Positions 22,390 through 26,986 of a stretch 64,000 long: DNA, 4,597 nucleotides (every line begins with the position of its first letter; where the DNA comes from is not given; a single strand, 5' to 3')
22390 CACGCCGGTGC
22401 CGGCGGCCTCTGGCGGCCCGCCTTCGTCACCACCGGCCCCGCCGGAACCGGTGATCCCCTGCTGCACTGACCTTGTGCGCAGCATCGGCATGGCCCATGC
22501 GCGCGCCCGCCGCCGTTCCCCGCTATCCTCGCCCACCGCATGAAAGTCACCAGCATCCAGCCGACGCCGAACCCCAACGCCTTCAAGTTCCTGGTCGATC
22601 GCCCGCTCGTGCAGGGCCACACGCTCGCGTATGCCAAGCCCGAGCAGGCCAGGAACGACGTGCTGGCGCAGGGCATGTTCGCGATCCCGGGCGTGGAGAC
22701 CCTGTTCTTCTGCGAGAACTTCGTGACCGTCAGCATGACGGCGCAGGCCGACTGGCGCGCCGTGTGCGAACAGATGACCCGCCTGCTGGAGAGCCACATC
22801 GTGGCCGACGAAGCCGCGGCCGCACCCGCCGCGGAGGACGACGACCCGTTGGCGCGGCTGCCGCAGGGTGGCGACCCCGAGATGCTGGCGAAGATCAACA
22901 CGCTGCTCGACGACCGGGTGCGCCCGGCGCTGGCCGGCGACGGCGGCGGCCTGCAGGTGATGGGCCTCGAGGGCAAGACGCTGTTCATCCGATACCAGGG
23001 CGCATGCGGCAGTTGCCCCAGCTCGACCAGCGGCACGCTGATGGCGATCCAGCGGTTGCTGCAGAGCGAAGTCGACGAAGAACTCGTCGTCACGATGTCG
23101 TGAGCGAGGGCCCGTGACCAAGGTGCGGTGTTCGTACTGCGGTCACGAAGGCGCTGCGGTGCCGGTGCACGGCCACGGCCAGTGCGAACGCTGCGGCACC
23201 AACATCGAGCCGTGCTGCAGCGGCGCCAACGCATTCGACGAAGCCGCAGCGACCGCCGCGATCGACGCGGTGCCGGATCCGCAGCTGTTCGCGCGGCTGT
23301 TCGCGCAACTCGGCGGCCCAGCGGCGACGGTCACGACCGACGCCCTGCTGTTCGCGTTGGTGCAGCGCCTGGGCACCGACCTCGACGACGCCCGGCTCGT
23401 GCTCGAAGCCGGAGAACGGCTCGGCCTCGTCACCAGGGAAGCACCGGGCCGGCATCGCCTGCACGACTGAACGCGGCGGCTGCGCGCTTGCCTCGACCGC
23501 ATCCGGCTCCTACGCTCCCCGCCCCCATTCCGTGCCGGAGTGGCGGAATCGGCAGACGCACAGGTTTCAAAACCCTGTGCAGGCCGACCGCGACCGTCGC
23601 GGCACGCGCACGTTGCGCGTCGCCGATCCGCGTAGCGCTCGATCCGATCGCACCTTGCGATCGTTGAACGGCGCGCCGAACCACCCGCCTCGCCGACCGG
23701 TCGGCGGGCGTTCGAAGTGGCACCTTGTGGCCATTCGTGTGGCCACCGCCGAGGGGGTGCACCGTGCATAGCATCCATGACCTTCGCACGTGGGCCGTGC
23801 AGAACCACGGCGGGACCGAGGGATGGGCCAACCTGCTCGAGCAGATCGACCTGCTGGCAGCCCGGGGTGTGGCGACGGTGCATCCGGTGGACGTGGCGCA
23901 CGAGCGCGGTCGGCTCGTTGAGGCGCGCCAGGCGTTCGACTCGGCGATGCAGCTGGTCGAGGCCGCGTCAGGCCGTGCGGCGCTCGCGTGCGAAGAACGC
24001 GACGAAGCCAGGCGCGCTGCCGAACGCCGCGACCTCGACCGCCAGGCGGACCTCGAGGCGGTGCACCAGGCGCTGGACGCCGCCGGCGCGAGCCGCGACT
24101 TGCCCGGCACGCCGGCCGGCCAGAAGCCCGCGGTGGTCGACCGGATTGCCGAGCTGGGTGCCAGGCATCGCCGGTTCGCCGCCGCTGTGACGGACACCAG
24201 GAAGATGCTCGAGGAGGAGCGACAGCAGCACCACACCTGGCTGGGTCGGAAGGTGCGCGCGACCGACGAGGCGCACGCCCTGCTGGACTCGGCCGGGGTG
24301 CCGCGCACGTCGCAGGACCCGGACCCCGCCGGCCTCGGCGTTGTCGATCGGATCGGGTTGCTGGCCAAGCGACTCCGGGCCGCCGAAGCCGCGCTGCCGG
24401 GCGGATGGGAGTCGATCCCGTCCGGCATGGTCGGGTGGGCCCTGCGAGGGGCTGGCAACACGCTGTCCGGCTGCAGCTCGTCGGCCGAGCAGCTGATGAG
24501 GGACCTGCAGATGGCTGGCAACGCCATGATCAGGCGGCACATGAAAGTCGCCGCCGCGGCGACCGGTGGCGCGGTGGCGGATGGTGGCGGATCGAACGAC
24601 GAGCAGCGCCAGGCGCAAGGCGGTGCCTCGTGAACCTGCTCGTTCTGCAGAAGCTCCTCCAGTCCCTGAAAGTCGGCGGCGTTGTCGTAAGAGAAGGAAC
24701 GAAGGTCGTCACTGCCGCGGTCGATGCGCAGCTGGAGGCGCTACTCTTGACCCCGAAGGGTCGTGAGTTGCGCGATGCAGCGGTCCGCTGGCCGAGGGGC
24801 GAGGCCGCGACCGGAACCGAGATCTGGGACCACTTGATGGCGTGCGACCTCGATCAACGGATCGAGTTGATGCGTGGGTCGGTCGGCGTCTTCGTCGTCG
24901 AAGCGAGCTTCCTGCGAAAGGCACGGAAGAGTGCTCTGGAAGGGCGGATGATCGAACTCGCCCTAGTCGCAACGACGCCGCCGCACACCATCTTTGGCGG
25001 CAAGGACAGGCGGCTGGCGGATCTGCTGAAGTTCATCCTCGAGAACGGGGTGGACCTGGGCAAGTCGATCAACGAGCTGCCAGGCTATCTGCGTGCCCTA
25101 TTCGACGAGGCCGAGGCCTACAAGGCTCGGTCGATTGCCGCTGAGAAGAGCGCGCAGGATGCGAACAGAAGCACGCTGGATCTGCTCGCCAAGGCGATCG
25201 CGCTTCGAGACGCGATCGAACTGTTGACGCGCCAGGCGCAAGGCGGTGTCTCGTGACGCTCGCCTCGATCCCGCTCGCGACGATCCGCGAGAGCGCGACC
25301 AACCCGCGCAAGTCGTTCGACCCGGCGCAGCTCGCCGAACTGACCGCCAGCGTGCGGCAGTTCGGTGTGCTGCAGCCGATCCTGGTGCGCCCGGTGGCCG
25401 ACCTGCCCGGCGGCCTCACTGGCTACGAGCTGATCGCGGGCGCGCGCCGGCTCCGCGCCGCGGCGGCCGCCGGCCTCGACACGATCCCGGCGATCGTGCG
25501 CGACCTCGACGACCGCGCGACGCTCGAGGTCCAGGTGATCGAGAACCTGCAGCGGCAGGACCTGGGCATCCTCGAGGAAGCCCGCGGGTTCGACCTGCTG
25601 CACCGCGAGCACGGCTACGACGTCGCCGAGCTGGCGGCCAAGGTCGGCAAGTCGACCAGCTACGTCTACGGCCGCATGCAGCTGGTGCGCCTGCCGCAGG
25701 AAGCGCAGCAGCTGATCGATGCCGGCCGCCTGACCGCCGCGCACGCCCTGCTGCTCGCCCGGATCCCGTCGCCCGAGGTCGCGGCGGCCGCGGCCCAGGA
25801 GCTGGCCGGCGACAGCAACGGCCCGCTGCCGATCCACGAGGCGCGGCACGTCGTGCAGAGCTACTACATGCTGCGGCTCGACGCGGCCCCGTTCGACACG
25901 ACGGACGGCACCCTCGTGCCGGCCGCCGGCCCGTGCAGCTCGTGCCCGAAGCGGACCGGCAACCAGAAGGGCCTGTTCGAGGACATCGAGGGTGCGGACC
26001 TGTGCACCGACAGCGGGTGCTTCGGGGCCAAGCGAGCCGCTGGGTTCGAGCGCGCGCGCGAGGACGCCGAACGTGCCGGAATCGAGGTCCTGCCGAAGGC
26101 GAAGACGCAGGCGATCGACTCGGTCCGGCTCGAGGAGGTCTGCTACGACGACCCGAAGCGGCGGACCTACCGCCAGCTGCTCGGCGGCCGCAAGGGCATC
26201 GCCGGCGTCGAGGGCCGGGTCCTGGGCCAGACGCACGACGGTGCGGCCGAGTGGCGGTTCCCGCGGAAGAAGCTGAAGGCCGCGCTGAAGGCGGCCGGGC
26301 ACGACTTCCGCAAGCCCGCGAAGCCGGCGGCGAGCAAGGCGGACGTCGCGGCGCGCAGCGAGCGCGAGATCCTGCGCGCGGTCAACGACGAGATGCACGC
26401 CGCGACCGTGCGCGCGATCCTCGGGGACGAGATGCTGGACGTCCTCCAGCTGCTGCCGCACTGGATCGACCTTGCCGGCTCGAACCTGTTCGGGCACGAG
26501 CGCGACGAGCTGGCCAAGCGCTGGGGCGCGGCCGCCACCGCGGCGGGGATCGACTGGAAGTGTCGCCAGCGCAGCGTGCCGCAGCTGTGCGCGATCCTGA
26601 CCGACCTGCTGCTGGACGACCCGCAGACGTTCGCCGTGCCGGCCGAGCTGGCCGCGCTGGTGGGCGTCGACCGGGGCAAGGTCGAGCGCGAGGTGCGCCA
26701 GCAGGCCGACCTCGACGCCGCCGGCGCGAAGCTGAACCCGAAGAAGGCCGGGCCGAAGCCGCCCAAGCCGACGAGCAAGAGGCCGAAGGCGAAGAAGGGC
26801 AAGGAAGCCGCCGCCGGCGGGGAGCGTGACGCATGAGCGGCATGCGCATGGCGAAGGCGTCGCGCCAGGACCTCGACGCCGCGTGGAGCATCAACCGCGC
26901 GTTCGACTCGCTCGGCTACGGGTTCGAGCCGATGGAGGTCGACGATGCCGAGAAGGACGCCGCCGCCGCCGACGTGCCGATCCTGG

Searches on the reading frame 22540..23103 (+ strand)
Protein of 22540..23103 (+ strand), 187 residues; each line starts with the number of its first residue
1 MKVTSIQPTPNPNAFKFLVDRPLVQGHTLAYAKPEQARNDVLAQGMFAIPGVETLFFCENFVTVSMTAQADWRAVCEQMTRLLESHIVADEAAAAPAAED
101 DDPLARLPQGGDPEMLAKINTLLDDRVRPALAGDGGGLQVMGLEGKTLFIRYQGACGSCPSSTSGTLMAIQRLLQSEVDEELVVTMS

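Call 8: search_protein_families(library=pfam, proteins=[window:22540-23103:+], max_evalue=0.001)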
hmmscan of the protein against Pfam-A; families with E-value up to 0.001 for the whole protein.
window:22540-23103:+ (187 aa): 2 families
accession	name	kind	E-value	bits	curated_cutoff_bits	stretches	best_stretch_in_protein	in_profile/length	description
PF08712.16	Nfu_N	-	4.5e-21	75.1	27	1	6-87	3-85/88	Scaffold protein Nfu/NifU N terminal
PF01106.22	NifU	-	2.4e-18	66.5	27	1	119-184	1-66/67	NifU-like domain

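Call 10: find_encoding_contigs(protein=window:22540-23103:+, flank=6000, max_places=10)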
Protein window:22540-23103:+ (187 aa): 1 contig read that carries it; 1 place shown.
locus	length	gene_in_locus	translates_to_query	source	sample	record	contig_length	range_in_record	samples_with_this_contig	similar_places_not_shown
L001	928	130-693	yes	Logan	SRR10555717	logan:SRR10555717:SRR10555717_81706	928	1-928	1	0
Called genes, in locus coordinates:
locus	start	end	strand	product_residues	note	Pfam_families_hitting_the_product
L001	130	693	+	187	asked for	PF08712:Nfu_N, PF01106:NifU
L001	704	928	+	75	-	?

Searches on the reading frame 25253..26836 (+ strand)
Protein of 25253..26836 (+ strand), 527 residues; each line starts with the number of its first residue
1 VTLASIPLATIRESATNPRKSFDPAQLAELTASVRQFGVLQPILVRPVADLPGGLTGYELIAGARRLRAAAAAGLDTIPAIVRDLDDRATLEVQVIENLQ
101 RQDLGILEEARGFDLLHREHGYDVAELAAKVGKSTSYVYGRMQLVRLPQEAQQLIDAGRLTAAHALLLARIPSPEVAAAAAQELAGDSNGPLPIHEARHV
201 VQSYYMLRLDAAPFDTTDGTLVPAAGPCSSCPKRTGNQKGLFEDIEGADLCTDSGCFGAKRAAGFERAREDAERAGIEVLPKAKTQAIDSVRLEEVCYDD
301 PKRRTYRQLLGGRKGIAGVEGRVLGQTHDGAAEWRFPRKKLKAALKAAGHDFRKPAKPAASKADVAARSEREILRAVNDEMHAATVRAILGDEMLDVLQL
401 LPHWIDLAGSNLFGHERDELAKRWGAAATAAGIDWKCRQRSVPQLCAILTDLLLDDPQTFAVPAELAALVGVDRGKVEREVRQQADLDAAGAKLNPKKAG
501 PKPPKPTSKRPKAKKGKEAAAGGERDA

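Call 8: search_protein_families(library=pfam, proteins=[window:25253-26836:+], max_evalue=0.001)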
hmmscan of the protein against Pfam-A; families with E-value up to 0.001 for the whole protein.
window:25253-26836:+ (527 aa): 2 families
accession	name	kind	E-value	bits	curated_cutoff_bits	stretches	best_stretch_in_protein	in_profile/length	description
PF02195.25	ParB_N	-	1.3e-28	99.3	26.3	1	3-100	3-95/95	ParB N-terminal domain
PF17762.8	HTH_ParB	-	7e-15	55.5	22.6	1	102-185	1-84/102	ParB HTH domain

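Call 9: search_protein_families(library=phrogs, proteins=[window:25253-26836:+], max_evalue=0.001)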
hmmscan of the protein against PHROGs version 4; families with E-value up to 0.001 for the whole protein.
window:25253-26836:+ (527 aa): 16 families
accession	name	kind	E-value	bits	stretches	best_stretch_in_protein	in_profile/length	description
phrog_4715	-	DNA, RNA and nucleotide metabolism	4.3e-36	125.5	1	5-197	149-354/630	ParB-like partition protein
phrog_3264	-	DNA, RNA and nucleotide metabolism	1.3e-35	124.7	1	3-144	49-184/337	ParB-like partition protein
phrog_6218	-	DNA, RNA and nucleotide metabolism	2.3e-30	107.2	1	14-187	16-184/506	ParB-like partition protein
phrog_18726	-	unknown function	9.7e-28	98.2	1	3-263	3-289/572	-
phrog_1033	-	DNA, RNA and nucleotide metabolism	1.6e-20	75.2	1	14-182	45-213/334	ParB-like partition protein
phrog_620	-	DNA, RNA and nucleotide metabolism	4.8e-11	44.1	1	1-95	7-92/217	ParB-like partition protein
phrog_8071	-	DNA, RNA and nucleotide metabolism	9.5e-11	42.5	1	2-119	6-113/389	ParB-like partition protein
phrog_498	-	other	8.5e-10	38.8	1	1-89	33-114/633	DNA methyltransferase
phrog_723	-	DNA, RNA and nucleotide metabolism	1.6e-07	32.4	1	2-99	12-103/223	ParB-like partition protein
phrog_5475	-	unknown function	2.1e-07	31.1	1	2-94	2-83/458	-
phrog_3951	-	unknown function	4.8e-07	30.6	1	4-89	19-102/301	-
phrog_12047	-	DNA, RNA and nucleotide metabolism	2.3e-06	28.4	1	19-109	15-95/301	ParB-like partition nuclease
phrog_15396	-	DNA, RNA and nucleotide metabolism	7.3e-06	27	1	24-85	24-77/258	ParB-like partition nuclease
phrog_18056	-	DNA, RNA and nucleotide metabolism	2.7e-05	24.2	1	1-106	1-95/387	ParB-like partition nuclease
phrog_940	-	DNA, RNA and nucleotide metabolism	4.5e-05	23.8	1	8-100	11-94/388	nuclease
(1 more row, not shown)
